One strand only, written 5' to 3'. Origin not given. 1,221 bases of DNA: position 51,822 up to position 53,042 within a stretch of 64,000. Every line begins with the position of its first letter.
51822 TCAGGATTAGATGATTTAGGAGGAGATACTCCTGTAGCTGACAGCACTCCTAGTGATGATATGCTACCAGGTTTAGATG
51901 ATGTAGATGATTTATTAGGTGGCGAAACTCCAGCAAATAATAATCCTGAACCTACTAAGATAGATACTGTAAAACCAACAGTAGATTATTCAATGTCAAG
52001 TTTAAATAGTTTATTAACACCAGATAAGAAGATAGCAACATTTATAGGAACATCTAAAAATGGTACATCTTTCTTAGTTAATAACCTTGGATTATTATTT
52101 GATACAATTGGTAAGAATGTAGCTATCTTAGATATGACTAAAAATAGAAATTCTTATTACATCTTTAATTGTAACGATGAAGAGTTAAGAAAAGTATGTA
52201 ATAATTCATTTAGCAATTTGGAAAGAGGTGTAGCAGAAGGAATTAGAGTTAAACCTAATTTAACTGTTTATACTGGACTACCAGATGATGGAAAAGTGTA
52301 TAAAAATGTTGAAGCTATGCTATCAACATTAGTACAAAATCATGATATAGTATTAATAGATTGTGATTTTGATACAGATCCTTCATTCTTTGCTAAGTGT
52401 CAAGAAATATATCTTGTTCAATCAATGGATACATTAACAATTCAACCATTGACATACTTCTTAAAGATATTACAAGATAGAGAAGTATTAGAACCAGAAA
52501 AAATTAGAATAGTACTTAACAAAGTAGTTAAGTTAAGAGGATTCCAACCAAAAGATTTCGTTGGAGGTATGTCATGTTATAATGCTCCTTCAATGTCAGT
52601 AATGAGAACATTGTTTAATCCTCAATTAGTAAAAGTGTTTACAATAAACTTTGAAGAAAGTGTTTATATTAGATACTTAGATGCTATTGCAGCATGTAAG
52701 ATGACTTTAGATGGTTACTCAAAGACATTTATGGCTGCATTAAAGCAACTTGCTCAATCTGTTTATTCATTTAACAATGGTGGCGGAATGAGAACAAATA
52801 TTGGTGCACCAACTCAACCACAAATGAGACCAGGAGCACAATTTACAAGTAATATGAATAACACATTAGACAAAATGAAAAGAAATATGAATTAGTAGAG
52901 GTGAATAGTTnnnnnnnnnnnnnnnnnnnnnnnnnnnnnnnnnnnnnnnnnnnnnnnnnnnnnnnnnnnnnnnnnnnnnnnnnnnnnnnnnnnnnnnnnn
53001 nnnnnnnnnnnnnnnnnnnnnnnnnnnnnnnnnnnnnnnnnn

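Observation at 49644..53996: Novel modular hub protein (receiver-like + tandem acidic motifs + AT-hooks + pseudo-MinD/ParA) paired with a degenerate-GGDEF membrane protein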

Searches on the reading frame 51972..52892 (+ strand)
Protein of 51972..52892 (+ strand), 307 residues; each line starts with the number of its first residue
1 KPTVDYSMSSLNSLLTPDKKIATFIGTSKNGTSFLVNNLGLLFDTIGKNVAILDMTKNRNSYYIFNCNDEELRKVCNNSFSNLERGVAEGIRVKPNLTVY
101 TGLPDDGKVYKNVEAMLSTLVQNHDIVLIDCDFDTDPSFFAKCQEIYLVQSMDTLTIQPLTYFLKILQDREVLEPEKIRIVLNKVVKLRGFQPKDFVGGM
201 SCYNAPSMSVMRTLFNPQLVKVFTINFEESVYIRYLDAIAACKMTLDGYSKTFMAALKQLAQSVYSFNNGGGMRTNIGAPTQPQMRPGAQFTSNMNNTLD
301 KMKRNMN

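Call 9: search_solved_structures(query=window:51972-52892:+, max_evalue=10, show_alignments=3)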
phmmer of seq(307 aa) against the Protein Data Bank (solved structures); distinct sequences matched with E-value up to 10: 2.
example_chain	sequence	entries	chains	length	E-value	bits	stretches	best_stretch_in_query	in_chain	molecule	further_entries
8i7o_K2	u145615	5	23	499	1.8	11.1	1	168-268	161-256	Coiled-coil domain-containing protein 105 | Tektin-like protein 1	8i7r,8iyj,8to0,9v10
6td7_A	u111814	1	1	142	2.2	10.9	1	176-205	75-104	THB11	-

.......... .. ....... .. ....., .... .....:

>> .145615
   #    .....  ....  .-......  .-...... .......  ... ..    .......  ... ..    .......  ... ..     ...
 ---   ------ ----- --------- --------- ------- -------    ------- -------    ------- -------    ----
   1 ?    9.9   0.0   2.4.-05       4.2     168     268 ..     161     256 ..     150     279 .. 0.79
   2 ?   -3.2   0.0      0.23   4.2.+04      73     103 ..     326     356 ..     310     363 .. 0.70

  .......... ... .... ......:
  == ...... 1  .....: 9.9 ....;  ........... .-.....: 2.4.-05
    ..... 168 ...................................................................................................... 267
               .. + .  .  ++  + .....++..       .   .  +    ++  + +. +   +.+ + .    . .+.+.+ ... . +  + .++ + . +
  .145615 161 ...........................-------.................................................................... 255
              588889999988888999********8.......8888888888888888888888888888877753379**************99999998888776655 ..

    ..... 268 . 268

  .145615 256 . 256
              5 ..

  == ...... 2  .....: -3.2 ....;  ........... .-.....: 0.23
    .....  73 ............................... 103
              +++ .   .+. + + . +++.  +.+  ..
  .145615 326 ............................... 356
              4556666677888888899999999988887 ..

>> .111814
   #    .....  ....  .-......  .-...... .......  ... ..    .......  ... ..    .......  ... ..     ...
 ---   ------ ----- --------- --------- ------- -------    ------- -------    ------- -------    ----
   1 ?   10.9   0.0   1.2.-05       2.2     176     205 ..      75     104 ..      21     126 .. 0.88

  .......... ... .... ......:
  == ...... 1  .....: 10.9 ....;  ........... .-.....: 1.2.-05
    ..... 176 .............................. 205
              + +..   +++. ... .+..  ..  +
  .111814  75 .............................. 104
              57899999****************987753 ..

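Call 11: find_homologous_proteins(query=window:51972-52784:+, max_evalue=0.001)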
Query seq(271 aa) (271 aa): 446 proteins with E <= 0.001 among 1053 candidates; the best 120 are listed.
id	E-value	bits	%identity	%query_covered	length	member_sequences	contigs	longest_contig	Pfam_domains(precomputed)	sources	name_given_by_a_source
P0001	2.5e-114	399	67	100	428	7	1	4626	-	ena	-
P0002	6.1e-104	365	63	98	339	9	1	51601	-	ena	-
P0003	1.1e-102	361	62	98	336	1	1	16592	-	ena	-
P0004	1.7e-102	360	62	98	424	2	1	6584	-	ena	-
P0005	2.7e-102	360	63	98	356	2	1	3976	-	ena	-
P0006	7.9e-102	358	62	98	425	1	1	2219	-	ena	-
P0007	1.5e-100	354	62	98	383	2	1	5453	-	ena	-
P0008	7.7e-100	352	62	98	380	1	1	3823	-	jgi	-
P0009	8.4e-100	351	62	98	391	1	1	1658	PF06271.19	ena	-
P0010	5.8e-99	349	61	97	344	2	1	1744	-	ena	-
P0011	7.1e-99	348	63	98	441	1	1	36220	-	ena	-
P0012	1.0e-98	348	60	98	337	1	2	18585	-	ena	-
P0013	1.1e-98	348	61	100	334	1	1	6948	-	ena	-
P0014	4.1e-98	346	61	98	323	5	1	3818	-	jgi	jgi:hypothetical protein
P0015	4.8e-97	342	61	98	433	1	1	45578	-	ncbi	-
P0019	3.7e-96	340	60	98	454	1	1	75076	-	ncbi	-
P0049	1.9e-86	308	55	96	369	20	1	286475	-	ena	-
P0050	8.6e-86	306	54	96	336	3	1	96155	-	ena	-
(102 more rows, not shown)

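Call 13: find_encoding_contigs(protein=P0049, flank=10000, max_places=2)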
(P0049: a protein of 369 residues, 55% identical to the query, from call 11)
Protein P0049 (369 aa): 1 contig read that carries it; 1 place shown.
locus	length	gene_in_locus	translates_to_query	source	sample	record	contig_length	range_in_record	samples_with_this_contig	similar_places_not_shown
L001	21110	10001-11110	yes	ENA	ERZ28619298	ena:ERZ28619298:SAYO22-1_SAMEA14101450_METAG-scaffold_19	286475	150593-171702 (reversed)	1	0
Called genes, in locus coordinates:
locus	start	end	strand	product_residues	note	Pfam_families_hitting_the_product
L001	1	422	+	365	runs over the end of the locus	PF00437:T2SSE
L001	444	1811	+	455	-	PF28597:T2SSF_N, PF00482:T2SSF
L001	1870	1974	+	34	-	-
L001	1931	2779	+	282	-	PF00480:ROK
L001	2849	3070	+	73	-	PF02229:PC4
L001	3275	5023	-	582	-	PF00501:AMP-binding, PF23562:AMP-binding_C_3 (weak)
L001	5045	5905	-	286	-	-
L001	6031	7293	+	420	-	PF07501:G5, PF08239:SH3_3 (faint), PF01832:Glucosaminidase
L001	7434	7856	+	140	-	-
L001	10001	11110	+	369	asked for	-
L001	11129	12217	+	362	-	PF00990:GGDEF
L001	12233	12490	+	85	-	PF06135:IreB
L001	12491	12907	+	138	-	PF03652:RuvX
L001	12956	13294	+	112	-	PF06949:DUF1292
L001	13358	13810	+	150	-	-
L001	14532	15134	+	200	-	PF01725:Ham1p_like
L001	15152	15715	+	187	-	PF00293:NUDIX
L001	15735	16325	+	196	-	PF02545:Maf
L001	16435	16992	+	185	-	-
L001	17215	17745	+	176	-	PF04542:Sigma70_r2 (weak), PF08281:Sigma70_r4_2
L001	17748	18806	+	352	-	PF13786:DUF4179 (weak)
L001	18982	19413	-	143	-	-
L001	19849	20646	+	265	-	PF00583:Acetyltransf_1, PF13673:Acetyltransf_10 (weak), PF13508:Acetyltransf_7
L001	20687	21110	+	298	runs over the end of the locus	PF00069:Pkinase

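Call 14: find_encoding_contigs(protein=P0019, flank=10000, max_places=2)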
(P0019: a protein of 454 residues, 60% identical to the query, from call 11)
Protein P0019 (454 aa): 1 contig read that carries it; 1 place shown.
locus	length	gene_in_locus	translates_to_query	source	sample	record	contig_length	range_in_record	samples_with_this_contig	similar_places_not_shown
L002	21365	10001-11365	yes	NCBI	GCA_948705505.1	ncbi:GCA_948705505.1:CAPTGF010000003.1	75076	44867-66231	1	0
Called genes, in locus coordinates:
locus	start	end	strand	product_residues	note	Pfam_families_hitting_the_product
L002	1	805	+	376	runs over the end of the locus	PF00004:AAA, PF05621:TniB (weak), PF17871:AAA_lid_9, PF02151:UVR (weak), PF07724:AAA_2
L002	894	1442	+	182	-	PF07724:AAA_2, PF10431:ClpB_D2-small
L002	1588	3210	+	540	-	PF01943:Polysacc_synt, PF03023:MurJ, PF01554:MatE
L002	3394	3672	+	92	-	PF00216:Bac_DNA_binding, PF18291:HU-HIG (weak)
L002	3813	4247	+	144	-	-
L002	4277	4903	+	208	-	-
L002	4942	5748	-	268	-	-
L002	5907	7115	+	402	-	PF07501:G5, PF08239:SH3_3 (weak), PF01832:Glucosaminidase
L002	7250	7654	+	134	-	-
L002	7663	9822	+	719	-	-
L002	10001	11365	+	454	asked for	-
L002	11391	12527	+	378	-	PF00990:GGDEF (weak)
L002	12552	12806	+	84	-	PF06135:IreB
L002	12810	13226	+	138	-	PF03652:RuvX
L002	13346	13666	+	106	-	PF06949:DUF1292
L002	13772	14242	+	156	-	-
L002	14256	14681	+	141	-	-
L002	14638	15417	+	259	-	-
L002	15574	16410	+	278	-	-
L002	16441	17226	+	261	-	-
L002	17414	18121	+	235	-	PF04383:KilA-N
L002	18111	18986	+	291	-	PF03193:RsgA_GTPase (faint), PF01926:MMR_HSR1, PF02421:FeoB_N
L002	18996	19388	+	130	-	PF00636:Ribonuclease_3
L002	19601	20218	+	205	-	PF01725:Ham1p_like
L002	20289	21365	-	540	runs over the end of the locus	PF02463:SMC_N, PF13476:AAA_23, PF13304:AAA_21 (faint)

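Call 15: find_encoding_contigs(protein=P0050, flank=10000, max_places=2)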
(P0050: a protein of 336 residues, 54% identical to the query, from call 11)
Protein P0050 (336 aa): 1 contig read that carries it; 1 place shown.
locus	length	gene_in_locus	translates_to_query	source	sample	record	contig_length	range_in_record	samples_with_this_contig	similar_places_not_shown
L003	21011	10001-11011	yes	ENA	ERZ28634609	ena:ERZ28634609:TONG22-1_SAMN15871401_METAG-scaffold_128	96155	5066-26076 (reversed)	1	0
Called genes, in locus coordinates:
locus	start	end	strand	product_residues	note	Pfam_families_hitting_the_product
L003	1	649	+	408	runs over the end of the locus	PF22694:CtpB_N-like, PF13180:PDZ_2, PF17820:PDZ_6, PF03572:Peptidase_S41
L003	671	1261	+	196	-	PF01066:CDP-OH_P_transf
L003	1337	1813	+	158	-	PF03449:GreA_GreB_N, PF01272:GreA_GreB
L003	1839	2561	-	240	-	PF01048:PNP_UDP_1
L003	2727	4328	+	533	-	PF01656:CbiA (faint), PF06418:CTP_synth_N, PF00117:GATase, PF07722:Peptidase_C26 (weak)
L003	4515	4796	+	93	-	PF00166:Cpn10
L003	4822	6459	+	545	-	PF00118:Cpn60_TCP1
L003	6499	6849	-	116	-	-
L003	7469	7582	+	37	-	-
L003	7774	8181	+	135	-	-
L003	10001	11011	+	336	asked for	-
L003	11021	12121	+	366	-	PF00990:GGDEF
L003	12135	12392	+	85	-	PF06135:IreB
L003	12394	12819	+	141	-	PF03652:RuvX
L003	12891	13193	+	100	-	PF06949:DUF1292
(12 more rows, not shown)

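Call 34: predict_structure(alignment_id=A1)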
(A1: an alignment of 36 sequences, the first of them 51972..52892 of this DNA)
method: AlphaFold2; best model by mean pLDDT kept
length: 307 residues; sequences in the alignment: 36
mean_pLDDT: 83.6   pTM: 0.81
mean pLDDT of the five models: 83.6, 83.3, 83.3, 81.6, 77.7
residues with pLDDT >= 90: 168; 70-90: 92; 50-70: 20; < 50: 27
segments of 3 or more residues with pLDDT < 50: 269-292
pLDDT, mean of each block of 10 residues (from residue 1): 64 87 88 93 96 90 77 90 95 95 81 93 97 93 95 84 93 93 86 86 84 92 93 89 90 96 77 39 36 54 61
secondary structure, 60 per line:
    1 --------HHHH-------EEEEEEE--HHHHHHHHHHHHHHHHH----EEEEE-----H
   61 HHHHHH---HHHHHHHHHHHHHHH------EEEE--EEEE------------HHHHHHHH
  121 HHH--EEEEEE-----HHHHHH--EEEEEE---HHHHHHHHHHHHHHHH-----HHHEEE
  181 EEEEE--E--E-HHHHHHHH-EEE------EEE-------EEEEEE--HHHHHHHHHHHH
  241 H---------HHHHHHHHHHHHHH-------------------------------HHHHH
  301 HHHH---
elements in order: H9-12 E20-26 H29-45 E50-54 H60-66 H70-84 E91-94 E97-100 H113-123 E126-131 H137-142 E145-150 H154-169 E178-185 H193-200 E202-204 E211-213 E221-226 H229-241 H251-264 H296-304

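Call 39: search_solved_structures(query=A1, max_evalue=10, show_alignments=4)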
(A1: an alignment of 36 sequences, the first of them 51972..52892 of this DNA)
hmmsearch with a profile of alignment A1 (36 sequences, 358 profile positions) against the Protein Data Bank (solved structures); distinct sequences matched with E-value up to 10: 1.
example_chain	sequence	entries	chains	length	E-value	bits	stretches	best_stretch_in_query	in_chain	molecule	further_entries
6z0p_A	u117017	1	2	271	2.9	9.9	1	68-114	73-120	BceF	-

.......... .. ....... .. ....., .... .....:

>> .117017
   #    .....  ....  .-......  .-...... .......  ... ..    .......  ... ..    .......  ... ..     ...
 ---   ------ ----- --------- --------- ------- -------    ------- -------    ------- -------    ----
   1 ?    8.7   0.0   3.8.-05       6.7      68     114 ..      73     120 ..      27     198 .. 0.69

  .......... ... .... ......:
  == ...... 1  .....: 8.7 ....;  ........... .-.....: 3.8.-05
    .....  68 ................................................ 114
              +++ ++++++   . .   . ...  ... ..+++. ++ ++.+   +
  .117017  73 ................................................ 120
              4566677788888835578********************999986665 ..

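Call 46: search_protein_representatives(alignment_id=A1)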
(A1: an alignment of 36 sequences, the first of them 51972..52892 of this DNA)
Query: 36 sequences, 358 profile positions. Proteins with E-value up to 0.001 (for the whole library): 424; up to 1e-10: 330; up to 1e-30: 193. The best 150 are listed.
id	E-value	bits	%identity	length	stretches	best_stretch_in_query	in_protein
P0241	1.7e-161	553.5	-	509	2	8-358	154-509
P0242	3.6e-159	545.9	-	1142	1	8-357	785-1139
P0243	1.9e-157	540.2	-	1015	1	17-358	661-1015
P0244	5.6e-157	538.6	-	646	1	5-358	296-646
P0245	2.0e-154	530.2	-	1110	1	17-358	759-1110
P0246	4.5e-153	525.8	-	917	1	32-358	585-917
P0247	4.6e-153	525.8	-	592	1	12-358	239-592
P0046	7.0e-152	521.9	-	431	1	7-358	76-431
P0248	7.5e-152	521.8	-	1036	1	9-358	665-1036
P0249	8.5e-152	521.6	-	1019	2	25-358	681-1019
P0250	9.1e-152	521.5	-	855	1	9-358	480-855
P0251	3.2e-151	519.7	-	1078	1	18-358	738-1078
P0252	1.1e-150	517.9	-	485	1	7-358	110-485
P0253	2.6e-149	513.4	-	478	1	7-358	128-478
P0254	2.7e-149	513.4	-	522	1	17-358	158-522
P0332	2.1e-101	355.9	-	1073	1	8-354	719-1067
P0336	6.0e-99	347.8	-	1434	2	33-349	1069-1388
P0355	5.7e-75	268.9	-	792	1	16-325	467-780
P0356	1.2e-73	264.5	-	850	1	18-324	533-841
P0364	5.0e-67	242.7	-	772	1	31-326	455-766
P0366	6.6e-63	229.2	-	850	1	21-326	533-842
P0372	8.9e-59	215.6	-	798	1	51-330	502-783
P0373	3.6e-58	213.6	-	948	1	20-327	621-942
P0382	1.8e-51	191.5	-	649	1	23-331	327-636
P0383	1.9e-51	191.5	-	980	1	19-331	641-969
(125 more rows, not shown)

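Call 49: list_cluster_members(proteins=[P0356, P0366, P0373, P0383, P0355, P0364, P0372, P0382, P0336, P0332])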
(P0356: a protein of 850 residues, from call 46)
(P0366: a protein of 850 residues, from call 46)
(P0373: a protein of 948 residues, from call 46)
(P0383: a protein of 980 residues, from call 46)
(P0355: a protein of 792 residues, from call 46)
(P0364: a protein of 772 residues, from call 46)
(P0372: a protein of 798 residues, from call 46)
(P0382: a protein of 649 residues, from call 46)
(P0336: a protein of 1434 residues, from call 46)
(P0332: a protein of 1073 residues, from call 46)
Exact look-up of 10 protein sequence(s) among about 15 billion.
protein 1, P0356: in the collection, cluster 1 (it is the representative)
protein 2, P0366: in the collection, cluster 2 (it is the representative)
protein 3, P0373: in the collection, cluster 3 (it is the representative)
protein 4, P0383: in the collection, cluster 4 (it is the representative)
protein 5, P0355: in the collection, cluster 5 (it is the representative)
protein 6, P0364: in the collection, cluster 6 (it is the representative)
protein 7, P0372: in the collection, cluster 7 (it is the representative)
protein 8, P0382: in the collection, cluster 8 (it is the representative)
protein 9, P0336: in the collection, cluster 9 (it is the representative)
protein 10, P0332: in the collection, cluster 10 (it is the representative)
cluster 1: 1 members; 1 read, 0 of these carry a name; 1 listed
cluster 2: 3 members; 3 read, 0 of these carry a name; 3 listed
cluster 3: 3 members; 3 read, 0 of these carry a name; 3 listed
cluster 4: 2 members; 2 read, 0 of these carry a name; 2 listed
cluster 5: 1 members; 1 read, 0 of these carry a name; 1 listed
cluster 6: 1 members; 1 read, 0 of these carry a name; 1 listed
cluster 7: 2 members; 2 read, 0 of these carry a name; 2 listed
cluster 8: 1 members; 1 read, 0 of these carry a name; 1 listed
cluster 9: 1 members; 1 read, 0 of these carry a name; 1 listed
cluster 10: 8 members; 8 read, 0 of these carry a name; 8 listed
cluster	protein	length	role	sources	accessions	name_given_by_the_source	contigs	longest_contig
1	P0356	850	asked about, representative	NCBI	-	-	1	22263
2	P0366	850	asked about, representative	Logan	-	-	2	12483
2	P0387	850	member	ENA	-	-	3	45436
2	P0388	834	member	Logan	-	-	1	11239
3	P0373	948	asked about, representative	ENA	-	-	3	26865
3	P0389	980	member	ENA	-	-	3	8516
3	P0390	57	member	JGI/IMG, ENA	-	-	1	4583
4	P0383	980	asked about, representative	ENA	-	-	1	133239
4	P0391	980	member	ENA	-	-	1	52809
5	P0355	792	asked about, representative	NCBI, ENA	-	-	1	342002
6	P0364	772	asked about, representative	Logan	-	-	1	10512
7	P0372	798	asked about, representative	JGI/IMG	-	-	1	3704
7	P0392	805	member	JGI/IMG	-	-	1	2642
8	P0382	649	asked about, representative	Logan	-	-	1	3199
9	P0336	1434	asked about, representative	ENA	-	-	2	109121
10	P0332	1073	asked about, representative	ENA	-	-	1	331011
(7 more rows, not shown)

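Call 50: find_encoding_contigs(protein=P0355, flank=8000, max_places=1)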
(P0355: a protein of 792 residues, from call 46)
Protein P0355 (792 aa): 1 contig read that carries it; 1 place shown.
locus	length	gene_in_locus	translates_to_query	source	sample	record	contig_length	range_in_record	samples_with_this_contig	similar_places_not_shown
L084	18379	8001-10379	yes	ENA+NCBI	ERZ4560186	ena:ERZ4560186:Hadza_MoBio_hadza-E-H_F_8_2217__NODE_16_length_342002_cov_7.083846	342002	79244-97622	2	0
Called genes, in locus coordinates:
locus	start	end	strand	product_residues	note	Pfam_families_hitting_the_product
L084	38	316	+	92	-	PF01943:Polysacc_synt (weak)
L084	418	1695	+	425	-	PF03023:MurJ, PF01554:MatE (weak)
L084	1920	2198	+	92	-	PF00216:Bac_DNA_binding, PF18291:HU-HIG (weak)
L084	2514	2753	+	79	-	PF01479:S4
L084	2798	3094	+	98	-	PF00581:Rhodanese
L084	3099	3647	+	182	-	PF01863:YgjP-like, PF10263:SprT-like (weak)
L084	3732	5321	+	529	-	PF00704:Glyco_hydro_18, PF23916:TIM-barrel_EndoS, PF00395:SLH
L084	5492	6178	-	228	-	PF04542:Sigma70_r2, PF04545:Sigma70_r4, PF01381:HTH_3 (weak)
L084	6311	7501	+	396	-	PF13354:Beta-lactamase2 (weak), PF00768:Peptidase_S11, PF07943:PBP5_C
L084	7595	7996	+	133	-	-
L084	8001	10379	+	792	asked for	-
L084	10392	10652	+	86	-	PF06135:IreB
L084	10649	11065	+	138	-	PF03652:RuvX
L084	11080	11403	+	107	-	PF06949:DUF1292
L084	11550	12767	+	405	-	PF06838:Met_gamma_lyase, PF01053:Cys_Met_Meta_PP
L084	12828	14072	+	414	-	PF00070:Pyr_redox (faint), PF00890:FAD_binding_2, PF01494:FAD_binding_3 (weak), PF03486:HI0933_like, PF07992:Pyr_redox_2, PF12831:FAD_oxidored, PF13738:Pyr_redox_3 (weak), PF22780:HI0933_like_1st, +4 more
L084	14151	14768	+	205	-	PF01205:Impact_N, PF09186:DUF1949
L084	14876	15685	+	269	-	PF00072:Response_reg, PF08769:Spo0A_C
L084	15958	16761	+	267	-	-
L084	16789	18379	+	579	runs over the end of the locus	-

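Call 51: find_encoding_contigs(protein=P0383, flank=8000, max_places=1)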
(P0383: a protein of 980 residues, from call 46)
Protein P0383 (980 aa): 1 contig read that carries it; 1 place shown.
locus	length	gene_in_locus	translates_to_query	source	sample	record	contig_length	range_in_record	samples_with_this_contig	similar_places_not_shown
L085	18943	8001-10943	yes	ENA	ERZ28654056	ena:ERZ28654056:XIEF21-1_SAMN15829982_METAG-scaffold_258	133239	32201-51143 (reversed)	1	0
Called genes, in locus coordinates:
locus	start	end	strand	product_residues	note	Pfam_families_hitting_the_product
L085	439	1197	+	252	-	PF14501:HATPase_c_5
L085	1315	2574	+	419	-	PF01134:GIDA, PF01266:DAO (weak), PF13450:NAD_binding_8 (faint)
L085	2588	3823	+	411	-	PF07833:Cu_amine_oxidN1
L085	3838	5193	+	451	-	PF07833:Cu_amine_oxidN1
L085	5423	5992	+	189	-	PF00188:CAP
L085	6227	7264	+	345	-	PF00768:Peptidase_S11, PF07943:PBP5_C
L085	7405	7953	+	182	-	-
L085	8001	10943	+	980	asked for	-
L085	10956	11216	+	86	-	PF06135:IreB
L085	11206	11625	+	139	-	PF03652:RuvX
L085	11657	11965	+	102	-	PF06949:DUF1292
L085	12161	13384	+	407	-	PF01053:Cys_Met_Meta_PP (weak), PF06838:Met_gamma_lyase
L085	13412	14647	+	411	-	PF00070:Pyr_redox (faint), PF00890:FAD_binding_2, PF01134:GIDA, PF01262:AlaDh_PNT_C (faint), PF03486:HI0933_like, PF12831:FAD_oxidored, PF07992:Pyr_redox_2, PF22780:HI0933_like_1st, +5 more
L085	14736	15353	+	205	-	PF01205:Impact_N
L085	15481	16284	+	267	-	PF00072:Response_reg, PF08769:Spo0A_C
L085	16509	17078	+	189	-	-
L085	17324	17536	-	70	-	-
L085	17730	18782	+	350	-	-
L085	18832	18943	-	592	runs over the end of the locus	-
